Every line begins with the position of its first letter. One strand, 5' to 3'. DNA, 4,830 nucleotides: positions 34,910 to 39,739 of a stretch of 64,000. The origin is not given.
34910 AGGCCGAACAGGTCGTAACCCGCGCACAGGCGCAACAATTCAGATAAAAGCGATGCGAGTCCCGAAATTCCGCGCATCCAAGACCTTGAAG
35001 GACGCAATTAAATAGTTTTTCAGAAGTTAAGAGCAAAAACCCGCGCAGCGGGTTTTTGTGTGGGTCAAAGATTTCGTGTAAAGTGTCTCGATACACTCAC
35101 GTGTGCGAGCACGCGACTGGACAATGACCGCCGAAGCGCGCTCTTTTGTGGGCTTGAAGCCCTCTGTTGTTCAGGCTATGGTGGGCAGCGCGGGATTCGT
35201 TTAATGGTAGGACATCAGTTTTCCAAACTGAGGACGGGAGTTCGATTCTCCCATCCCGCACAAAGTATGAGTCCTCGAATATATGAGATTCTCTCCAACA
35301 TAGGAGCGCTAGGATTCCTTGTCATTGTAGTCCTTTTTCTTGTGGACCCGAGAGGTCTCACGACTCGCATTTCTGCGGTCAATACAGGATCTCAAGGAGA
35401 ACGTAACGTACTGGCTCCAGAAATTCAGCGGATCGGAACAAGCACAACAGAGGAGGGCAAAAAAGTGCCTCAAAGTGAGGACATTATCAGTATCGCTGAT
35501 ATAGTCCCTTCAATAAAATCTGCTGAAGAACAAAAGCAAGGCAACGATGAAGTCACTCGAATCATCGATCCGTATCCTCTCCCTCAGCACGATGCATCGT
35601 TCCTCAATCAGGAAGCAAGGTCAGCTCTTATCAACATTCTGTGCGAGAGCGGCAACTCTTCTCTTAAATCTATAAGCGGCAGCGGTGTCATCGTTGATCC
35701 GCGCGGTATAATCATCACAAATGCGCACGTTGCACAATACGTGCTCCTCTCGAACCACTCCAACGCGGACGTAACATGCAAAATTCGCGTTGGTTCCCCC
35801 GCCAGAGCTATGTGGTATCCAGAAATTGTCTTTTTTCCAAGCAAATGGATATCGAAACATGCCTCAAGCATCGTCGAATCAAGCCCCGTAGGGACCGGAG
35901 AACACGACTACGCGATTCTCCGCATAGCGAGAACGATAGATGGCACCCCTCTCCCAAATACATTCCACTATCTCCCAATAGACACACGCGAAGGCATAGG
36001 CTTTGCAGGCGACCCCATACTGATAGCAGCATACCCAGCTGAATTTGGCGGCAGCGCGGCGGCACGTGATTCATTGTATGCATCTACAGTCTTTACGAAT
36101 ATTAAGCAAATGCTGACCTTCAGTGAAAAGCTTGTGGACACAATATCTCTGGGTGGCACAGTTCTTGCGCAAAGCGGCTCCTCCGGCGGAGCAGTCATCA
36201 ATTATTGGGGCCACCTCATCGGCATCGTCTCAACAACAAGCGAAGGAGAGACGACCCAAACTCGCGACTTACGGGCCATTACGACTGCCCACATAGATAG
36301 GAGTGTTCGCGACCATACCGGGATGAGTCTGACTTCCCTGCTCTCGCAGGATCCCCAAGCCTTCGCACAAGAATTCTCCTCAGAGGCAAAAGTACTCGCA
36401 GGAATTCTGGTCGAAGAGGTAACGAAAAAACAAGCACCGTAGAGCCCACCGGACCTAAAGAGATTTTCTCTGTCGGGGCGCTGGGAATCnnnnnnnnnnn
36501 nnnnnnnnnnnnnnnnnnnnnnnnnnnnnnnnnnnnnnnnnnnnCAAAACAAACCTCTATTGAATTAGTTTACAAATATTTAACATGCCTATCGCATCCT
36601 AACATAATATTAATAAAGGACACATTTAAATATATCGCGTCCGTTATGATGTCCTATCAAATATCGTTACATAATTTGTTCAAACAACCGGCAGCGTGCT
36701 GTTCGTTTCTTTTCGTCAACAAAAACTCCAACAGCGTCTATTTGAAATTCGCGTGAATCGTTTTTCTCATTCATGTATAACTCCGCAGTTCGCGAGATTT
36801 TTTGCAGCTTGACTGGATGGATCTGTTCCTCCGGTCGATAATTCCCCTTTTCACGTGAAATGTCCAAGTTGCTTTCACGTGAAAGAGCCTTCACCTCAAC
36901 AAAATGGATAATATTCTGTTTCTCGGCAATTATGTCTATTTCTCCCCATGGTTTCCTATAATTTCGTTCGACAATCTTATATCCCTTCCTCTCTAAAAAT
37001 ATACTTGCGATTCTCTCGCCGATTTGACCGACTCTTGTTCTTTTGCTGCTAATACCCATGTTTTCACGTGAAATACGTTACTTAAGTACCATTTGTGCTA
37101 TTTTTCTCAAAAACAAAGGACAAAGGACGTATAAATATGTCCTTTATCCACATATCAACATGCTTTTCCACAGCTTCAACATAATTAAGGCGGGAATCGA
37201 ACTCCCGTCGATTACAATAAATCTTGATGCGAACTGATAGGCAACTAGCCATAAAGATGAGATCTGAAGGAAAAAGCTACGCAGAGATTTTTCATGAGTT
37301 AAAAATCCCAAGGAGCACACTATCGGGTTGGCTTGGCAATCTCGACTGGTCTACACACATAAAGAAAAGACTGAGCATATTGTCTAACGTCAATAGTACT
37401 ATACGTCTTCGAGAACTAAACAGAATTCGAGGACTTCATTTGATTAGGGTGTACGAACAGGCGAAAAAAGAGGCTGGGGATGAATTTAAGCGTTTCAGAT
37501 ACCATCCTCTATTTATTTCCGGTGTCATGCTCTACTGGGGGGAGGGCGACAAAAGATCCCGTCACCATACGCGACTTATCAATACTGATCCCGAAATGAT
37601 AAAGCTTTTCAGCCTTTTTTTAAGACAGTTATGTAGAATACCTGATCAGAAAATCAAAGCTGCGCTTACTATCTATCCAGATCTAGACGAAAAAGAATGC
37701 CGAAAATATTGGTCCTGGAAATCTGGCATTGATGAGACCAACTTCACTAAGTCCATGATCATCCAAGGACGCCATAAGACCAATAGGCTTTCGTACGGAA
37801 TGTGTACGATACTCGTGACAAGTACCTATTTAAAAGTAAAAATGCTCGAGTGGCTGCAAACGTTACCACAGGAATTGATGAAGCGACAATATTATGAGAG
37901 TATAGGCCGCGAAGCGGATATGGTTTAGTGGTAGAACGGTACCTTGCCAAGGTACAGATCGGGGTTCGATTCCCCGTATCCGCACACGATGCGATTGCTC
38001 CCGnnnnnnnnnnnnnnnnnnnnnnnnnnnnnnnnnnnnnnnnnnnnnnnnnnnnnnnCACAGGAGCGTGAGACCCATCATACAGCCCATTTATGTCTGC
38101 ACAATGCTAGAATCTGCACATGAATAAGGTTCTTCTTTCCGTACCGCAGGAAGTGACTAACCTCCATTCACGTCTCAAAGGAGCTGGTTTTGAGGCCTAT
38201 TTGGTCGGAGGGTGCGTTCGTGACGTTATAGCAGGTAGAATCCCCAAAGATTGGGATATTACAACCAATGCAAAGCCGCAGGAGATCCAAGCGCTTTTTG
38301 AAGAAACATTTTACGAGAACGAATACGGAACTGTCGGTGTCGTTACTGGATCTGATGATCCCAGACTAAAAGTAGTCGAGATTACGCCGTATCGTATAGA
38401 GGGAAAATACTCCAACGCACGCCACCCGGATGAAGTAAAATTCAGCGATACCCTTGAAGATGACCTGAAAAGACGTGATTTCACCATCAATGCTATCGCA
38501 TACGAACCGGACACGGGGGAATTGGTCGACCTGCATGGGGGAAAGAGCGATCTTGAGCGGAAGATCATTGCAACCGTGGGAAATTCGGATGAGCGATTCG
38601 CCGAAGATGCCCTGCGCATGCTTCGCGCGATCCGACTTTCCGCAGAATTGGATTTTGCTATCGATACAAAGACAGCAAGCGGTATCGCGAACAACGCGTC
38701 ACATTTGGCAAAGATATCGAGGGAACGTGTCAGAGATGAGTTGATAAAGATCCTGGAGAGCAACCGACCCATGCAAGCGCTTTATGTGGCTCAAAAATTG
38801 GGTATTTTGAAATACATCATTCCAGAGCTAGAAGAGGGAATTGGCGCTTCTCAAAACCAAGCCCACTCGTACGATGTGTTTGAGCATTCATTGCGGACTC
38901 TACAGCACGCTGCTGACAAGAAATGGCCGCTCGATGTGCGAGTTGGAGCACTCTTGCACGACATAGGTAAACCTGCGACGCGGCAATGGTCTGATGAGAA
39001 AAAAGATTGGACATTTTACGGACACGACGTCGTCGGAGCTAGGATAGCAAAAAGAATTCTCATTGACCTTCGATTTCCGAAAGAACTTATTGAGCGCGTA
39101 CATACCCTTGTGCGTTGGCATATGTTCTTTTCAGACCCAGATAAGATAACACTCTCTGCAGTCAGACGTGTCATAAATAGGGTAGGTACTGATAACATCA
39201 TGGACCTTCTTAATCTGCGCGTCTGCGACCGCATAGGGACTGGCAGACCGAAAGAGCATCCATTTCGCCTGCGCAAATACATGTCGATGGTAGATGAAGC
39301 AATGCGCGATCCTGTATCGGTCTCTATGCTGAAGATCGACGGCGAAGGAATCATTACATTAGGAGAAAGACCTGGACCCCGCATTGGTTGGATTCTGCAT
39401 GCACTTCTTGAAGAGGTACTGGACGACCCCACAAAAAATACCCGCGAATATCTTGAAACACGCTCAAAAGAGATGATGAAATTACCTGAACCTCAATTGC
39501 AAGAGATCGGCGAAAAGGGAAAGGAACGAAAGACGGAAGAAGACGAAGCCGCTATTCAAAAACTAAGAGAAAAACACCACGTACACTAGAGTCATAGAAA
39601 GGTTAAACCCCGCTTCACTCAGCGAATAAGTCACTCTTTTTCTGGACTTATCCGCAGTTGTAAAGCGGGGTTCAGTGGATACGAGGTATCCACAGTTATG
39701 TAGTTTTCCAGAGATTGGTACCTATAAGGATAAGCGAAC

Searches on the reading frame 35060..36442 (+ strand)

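Call 48: search_protein_families(library=pfam, proteins=[window:35060-36442:+], max_evalue=0.001)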
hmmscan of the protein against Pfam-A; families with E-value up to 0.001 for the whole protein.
window:35060-36442:+ (460 aa): 2 families
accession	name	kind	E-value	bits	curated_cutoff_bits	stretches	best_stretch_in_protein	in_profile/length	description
PF13365.12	Trypsin_2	-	2.3e-11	45.1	27.6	1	207-389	1-144/144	Trypsin-like peptidase domain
PF00089.32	Trypsin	-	9.8e-07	29.2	20.6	1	207-400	27-204/220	Trypsin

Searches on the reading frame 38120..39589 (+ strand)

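Call 48: search_protein_families(library=pfam, proteins=[window:38120-39589:+], max_evalue=0.001)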
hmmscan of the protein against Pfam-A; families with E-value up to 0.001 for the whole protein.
window:38120-39589:+ (489 aa): 4 families
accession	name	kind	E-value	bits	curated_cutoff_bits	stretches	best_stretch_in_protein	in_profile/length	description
PF01743.26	PolyA_pol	-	1.7e-37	129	23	1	26-150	1-125/126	Poly A polymerase head domain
PF12627.12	PolyA_pol_RNAbd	-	3.2e-17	62.5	22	1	178-239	1-62/64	Probable RNA and SrmB- binding site of polymerase A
PF01966.28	HD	-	1.1e-14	55.2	22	1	253-341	1-92/116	HD domain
PF13735.12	tRNA_NucTran2_2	-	1.7e-05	25.3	27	1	289-446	2-146/149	tRNA nucleotidyltransferase domain 2 putative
